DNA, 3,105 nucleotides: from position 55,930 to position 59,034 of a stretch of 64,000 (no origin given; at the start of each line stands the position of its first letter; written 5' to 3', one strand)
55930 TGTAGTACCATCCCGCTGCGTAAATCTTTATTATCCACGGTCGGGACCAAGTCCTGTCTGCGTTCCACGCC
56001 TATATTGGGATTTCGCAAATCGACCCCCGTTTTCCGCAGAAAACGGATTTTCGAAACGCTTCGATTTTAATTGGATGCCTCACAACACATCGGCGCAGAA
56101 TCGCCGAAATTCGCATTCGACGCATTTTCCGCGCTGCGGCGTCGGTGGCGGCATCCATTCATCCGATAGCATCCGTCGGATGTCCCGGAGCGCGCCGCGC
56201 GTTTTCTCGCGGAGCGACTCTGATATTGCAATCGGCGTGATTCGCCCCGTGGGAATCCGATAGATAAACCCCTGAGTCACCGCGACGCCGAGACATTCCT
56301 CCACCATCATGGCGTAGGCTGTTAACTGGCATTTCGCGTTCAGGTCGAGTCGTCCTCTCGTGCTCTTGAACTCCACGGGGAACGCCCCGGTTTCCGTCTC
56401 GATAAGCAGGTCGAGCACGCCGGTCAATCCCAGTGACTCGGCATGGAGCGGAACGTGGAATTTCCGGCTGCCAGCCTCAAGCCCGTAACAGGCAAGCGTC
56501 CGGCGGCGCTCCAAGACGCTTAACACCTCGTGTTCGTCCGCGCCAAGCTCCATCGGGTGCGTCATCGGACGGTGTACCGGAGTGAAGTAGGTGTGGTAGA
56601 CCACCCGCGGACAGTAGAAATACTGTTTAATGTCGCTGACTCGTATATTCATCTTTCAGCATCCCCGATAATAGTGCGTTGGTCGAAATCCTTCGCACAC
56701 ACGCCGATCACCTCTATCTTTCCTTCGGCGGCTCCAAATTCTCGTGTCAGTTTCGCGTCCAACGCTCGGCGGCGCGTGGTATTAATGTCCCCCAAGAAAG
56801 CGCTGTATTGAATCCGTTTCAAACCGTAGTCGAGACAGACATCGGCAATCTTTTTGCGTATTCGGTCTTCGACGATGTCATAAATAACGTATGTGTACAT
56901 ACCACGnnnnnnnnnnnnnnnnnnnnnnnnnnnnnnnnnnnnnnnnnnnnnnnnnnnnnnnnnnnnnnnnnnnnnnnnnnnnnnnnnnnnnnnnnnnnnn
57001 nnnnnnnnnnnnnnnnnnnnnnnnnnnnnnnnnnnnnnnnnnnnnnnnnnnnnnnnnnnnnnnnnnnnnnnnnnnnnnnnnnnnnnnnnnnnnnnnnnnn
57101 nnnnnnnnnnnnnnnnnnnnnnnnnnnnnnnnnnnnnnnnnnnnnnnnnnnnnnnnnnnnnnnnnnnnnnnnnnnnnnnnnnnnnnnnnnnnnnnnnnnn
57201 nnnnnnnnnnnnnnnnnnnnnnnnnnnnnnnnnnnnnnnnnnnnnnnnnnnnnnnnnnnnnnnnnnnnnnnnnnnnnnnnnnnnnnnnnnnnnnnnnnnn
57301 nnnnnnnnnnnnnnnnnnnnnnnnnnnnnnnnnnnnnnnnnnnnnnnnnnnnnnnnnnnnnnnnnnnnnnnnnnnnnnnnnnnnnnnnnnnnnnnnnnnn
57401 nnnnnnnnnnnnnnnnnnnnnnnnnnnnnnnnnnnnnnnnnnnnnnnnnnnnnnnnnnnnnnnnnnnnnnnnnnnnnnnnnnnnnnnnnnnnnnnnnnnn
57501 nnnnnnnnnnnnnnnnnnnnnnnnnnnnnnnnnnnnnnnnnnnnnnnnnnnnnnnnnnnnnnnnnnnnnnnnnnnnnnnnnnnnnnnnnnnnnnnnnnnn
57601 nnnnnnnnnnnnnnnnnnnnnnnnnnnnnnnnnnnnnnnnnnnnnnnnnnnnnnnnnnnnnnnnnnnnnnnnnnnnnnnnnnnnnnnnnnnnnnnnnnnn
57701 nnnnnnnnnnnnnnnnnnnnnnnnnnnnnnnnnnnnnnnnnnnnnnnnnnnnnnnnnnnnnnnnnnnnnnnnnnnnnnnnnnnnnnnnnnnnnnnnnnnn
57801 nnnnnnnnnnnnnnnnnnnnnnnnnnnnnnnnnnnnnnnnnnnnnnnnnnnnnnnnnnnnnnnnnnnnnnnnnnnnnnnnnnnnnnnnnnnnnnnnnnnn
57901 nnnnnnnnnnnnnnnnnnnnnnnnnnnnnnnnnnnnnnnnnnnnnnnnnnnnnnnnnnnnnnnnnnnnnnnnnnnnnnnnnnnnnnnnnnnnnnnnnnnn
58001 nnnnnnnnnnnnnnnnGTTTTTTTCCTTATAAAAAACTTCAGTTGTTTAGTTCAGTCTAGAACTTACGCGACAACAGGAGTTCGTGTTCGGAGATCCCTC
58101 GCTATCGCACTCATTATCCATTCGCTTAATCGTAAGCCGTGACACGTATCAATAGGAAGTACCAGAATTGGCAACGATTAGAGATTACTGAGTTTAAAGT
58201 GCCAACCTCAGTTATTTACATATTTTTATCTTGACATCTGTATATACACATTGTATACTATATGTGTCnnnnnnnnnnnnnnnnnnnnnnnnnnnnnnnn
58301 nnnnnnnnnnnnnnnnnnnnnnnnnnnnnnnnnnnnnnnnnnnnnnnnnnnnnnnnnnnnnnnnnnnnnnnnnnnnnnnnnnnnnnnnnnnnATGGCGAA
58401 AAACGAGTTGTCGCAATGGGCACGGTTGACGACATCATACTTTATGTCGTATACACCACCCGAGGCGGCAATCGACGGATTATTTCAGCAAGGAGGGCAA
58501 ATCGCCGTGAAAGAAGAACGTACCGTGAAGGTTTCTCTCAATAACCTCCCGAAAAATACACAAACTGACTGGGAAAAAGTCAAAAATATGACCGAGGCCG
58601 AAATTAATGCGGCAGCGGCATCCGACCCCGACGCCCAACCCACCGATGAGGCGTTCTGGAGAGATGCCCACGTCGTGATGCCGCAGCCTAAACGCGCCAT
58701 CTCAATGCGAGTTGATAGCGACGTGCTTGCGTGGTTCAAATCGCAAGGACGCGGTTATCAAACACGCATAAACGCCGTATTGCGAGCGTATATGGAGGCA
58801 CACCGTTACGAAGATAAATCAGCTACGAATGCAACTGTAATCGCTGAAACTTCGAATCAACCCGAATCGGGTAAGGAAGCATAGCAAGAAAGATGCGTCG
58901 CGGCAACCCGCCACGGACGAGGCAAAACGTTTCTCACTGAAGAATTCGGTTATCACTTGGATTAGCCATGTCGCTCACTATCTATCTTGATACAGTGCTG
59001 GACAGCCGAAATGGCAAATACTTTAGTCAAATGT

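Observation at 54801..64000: Type I-B-like CRISPR-Cas locus split into interference and adaptation modules, with cas1-cas2-cas4 order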

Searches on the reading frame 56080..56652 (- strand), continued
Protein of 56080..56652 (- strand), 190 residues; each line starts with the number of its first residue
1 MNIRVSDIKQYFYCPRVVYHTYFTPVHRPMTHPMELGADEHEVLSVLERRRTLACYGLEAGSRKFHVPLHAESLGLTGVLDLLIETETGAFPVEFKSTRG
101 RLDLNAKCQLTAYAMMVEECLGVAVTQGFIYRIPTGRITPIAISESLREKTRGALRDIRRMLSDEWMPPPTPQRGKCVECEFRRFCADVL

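Call 76: find_encoding_contigs(protein=P0165, flank=6000, max_places=2)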
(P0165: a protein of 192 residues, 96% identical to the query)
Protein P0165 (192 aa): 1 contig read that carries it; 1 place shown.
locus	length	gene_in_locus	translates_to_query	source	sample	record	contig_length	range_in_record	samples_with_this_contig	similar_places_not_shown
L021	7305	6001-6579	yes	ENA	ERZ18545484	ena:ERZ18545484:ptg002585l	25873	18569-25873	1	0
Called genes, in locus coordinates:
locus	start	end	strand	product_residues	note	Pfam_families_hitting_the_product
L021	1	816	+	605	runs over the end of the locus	-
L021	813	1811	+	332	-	PF01905:DevR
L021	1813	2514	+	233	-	-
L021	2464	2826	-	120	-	PF14384:BrnA_antitoxin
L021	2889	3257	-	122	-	PF18480:DUF5615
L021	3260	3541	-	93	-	-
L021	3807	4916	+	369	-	PF01867:Cas_Cas1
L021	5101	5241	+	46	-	-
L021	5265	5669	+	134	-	-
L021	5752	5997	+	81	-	PF09827:CRISPR_Cas2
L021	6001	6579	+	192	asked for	-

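Call 84: search_protein_families(library=padloc, proteins=[L017:1-795:+, L017:867-1622:+, L017:1619-3622:+, L018:661-2457:+, L018:2447-3451:+, L018:3453-4160:+, L021:813-1811:+, L021:1813-2514:+, L018:3-647:+], max_evalue=0.00001)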
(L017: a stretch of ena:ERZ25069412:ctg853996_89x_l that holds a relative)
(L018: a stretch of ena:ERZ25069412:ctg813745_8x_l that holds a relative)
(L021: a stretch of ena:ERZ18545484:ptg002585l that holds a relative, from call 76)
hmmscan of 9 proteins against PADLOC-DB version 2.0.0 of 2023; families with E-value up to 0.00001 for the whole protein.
L017:1-795:+ (264 aa): 4 families
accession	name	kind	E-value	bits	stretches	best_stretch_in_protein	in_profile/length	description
PDLC02046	Cas7d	-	1.4e-30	104.5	1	12-210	55-249/305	-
PDLC00998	Cas7d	-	1.6e-25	88.2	1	11-196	35-228/282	CRISPR type I-D/CYANO-associated protein Csc2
PDLC01322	Cas7d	-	1.3e-24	85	1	11-197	34-206/248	CAS-I-D; effector_G7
PDLC02048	Cas7d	-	2.5e-13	48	1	23-205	70-246/315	-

L017:867-1622:+ (251 aa): 5 families
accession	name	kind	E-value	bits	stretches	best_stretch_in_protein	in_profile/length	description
PDLC00997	Cas5d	-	9e-27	92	1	19-227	1-211/225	CRISPR type I-D/CYANO-associated protein Csc1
PDLC02037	Cas5d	-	6.1e-23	79.8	1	14-244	3-225/230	-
PDLC01324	Cas5d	-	1.5e-22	78.2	1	19-221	1-181/190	CAS-I-D; effector_G5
PDLC02038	Cas5d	-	1.2e-19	68.8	1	19-225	8-192/207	-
PDLC02040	Cas5d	-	1.9e-17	62.2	1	12-176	1-158/225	-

L017:1619-3622:+ (667 aa): 27 families (the best 25 are shown)
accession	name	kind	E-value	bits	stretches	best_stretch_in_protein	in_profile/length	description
PDLC00937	Cas3d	-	3.1e-54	182.6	1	23-381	1-357/357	"CRISPR-associated helicase Cas3, subtype CYANO"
PDLC01323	Cas3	-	1.1e-51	174.3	1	23-381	1-294/294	CAS-I-D; effector_G3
PDLC02028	Cas3d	-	1.7e-45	153.9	1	13-386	30-383/685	-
PDLC02031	Cas3d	-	9.7e-41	138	1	13-423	20-419/687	-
PDLC02029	Cas3d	-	2.7e-33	113.1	1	19-387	30-392/758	-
PDLC01533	Cas3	-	3.4e-28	96.5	2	21-223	37-212/897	CAS-I; effector_G3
PDLC02030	Cas3d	-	1.6e-22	77.7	1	38-384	45-352/620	-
PDLC01146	Cas3d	-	2e-22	77.3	1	39-384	46-354/625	Cas3d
PDLC01710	Cas3a1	-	4.8e-19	66.3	1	39-384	223-545/745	Cas3_1_CAS-I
PDLC01252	Cas3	-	5.2e-19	66.8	1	39-385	4-290/324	CAS-I; effector_G3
PDLC00938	Cas3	-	1.6e-18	65.1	1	40-385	5-321/358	CRISPR-associated helicase Cas3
PDLC01106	Cas3d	-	4.7e-17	59.8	1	18-90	18-93/608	Cas3d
PDLC02032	Cas3d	-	6.7e-16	56.1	1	41-385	36-374/641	-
PDLC01761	Cas3b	-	3.3e-15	53.8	1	15-386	215-536/705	-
PDLC01196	Cas3d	-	1.9e-14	51.1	1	21-149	16-138/594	CAS-I-D; effector_G3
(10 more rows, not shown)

L018:661-2457:+ (598 aa): 1 family
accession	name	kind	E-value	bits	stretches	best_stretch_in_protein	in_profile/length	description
PDLC01417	Cas8a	-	7.2e-65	217.5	1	135-579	96-537/555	CAS-I-A; effector_LS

L018:2447-3451:+ (334 aa): 7 families
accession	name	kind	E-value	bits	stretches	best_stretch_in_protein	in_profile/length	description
PDLC01610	Cas7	-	4.1e-58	194.5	1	12-285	1-239/241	CAS-I; effector_G7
PDLC01298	Cas7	-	1.4e-29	101.3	1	14-288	2-256/262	CAS-I; effector_G7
PDLC00957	Cas7a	-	7.7e-28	95.6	1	11-291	3-280/284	"CRISPR-associated protein Cas7/Csa2, subtype I-A/APERN"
PDLC01455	Cas7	-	2.3e-23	81.1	1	10-298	4-234/268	CAS-I; effector_G7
PDLC00960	Cas7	-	1.9e-22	77.7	1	12-267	3-237/240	CRISPR-associated autoregulator DevR family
PDLC01263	Cas7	-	4e-20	70.4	1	18-265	3-201/205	CAS-I; effector_G7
PDLC01300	Cas7b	-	2.8e-06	24.9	1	127-318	85-249/266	CAS-I-B; effector_G7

L018:3453-4160:+ (235 aa): 1 family
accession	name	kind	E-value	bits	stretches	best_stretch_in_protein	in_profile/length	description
PDLC01390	Cas5a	-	1.9e-62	208.9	1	1-226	1-220/221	CAS-I-A; effector_G5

L021:813-1811:+ (332 aa): 7 families
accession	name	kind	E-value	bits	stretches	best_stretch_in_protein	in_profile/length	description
PDLC01610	Cas7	-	4.9e-60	200.8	1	12-283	1-239/241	CAS-I; effector_G7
PDLC01298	Cas7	-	2.4e-33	113.7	1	16-291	4-261/262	CAS-I; effector_G7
PDLC00957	Cas7a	-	1.7e-31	107.6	1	12-292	4-283/284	"CRISPR-associated protein Cas7/Csa2, subtype I-A/APERN"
PDLC01455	Cas7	-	6e-28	96.1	1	10-298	4-236/268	CAS-I; effector_G7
PDLC00960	Cas7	-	4.4e-24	83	1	12-267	3-239/240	CRISPR-associated autoregulator DevR family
PDLC01263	Cas7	-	2e-21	74.7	1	18-266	3-204/205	CAS-I; effector_G7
PDLC01300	Cas7b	-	5.5e-08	30.5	1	119-315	77-248/266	CAS-I-B; effector_G7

L021:1813-2514:+ (233 aa): 1 family
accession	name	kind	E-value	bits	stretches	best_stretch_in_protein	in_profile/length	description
PDLC01390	Cas5a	-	3.6e-59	198.2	1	1-231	1-220/221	CAS-I-A; effector_G5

L018:3-647:+ (214 aa): 4 families
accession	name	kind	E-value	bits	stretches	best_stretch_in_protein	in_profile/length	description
PDLC00940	Cas3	-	5.7e-12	44.2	1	12-133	15-103/178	CRISPR-associated endonuclease Cas3-HD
PDLC01254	Cas3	-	1.7e-10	39.4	1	17-210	25-159/164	CAS-I; effector_G3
PDLC01767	Cas3e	-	5.7e-08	29.7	1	11-154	51-123/680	-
PDLC02033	Cas3fv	-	5.7e-06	22.7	1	9-142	125-242/951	-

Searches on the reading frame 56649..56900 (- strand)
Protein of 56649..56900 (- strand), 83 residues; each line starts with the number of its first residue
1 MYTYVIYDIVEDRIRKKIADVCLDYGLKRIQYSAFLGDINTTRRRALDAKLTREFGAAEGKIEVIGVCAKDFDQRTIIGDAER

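Call 6: search_protein_families(library=pfam, proteins=[window:56649-56900:-], max_evalue=0.01)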
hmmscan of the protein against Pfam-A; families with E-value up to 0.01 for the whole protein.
window:56649-56900:- (83 aa): 1 family
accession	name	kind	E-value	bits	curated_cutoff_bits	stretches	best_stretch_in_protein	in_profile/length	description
PF09827.14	CRISPR_Cas2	-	4.5e-15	56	23.8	1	1-74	1-73/74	CRISPR associated protein Cas2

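Call 7: search_protein_families(library=ncbifam, proteins=[window:56649-56900:-], max_evalue=0.1)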
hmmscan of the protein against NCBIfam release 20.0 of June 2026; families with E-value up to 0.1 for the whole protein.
window:56649-56900:- (83 aa): 1 family
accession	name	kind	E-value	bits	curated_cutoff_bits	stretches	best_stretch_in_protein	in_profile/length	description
TIGR01573.1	cas2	equivalog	4.5e-13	49.3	24.5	1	1-80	1-83/96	CRISPR-associated endonuclease Cas2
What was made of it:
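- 56649..56900 (-): cas2, 83 aa. PF09827 is matched (call 6), as is TIGR01573 (call 7).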

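Call 8: search_protein_families(library=padloc, proteins=[window:56649-56900:-], max_evalue=0.1)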
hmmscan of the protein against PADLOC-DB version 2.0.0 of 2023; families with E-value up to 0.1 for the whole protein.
window:56649-56900:- (83 aa): 20 families
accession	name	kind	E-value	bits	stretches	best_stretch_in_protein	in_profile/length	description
PDLC02077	Cas2b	-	2.4e-25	86.8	1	1-81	1-81/96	-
PDLC01338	Cas2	-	7.1e-17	59.7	1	5-81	3-75/76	"CAS-I,CAS-II,CAS-III,CAS-IV,CAS-V,CAS-VI; acquisition_2"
PDLC02075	Cas2a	-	3.8e-16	57.2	1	2-81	2-81/85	-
PDLC01649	Cas2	-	7.1e-16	56.3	1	1-71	1-69/70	"CAS-I,CAS-II,CAS-III,CAS-IV,CAS-V,CAS-VI; acquisition_2"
PDLC01443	Cas2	-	1.6e-15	55.4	1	1-80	1-77/86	"CAS-I,CAS-II,CAS-III,CAS-IV,CAS-V,CAS-VI; acquisition_2"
PDLC00935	Cas2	-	1.2e-13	49.3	1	1-80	1-83/96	CRISPR-associated endonuclease Cas2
PDLC01525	Cas2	-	1.3e-13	49.5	1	1-78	1-77/90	"CAS-I,CAS-II,CAS-III,CAS-IV,CAS-V,CAS-VI; acquisition_2"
PDLC01251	Cas2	-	1.4e-12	45.7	1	1-80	1-78/84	"CAS-I,CAS-II,CAS-III,CAS-IV,CAS-V,CAS-VI; acquisition_2"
PDLC00936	Cas2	-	1.6e-11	42.5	1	4-80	1-80/83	Cas2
PDLC02027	Cas2d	-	1.4e-10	39.5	1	1-80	1-79/89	-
PDLC01756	Cas2g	-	2.1e-10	38.5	1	4-65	7-67/96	-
PDLC02070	Cas2_II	-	7.2e-10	37.2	1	5-60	5-59/89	-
PDLC01748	Cas2_IIIa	-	2.6e-09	35.5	1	1-64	1-62/88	-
PDLC02074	Cas2_IIIb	-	1.8e-08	32.4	1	3-55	3-54/86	-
PDLC01749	Cas2b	-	2.4e-08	32.3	1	1-81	1-79/87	-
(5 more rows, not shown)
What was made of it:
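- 56649..56900 (-): The best PADLOC model is Cas2b PDLC02077 (call 8).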

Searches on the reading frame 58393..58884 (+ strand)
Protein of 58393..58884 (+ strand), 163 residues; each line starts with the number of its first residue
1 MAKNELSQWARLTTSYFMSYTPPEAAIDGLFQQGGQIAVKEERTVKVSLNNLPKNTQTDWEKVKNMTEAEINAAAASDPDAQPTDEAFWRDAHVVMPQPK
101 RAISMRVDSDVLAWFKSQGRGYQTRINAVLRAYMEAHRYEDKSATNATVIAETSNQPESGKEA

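Call 6: search_protein_families(library=pfam, proteins=[window:58393-58884:+], max_evalue=0.01)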
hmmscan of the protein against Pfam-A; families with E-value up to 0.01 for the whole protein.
window:58393-58884:+ (163 aa): 1 family
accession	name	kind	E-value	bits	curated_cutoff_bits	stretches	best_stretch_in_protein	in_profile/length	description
PF14384.12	BrnA_antitoxin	-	3.5e-18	66.2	26.1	1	75-134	23-68/68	BrnA antitoxin of type II toxin-antitoxin system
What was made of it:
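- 58525..58884 (+): brnA antitoxin. The start is approximate, and the ORF is open from 58393. PF14384 scores 66.2 bits against a cutoff of 26.1 (call 6).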
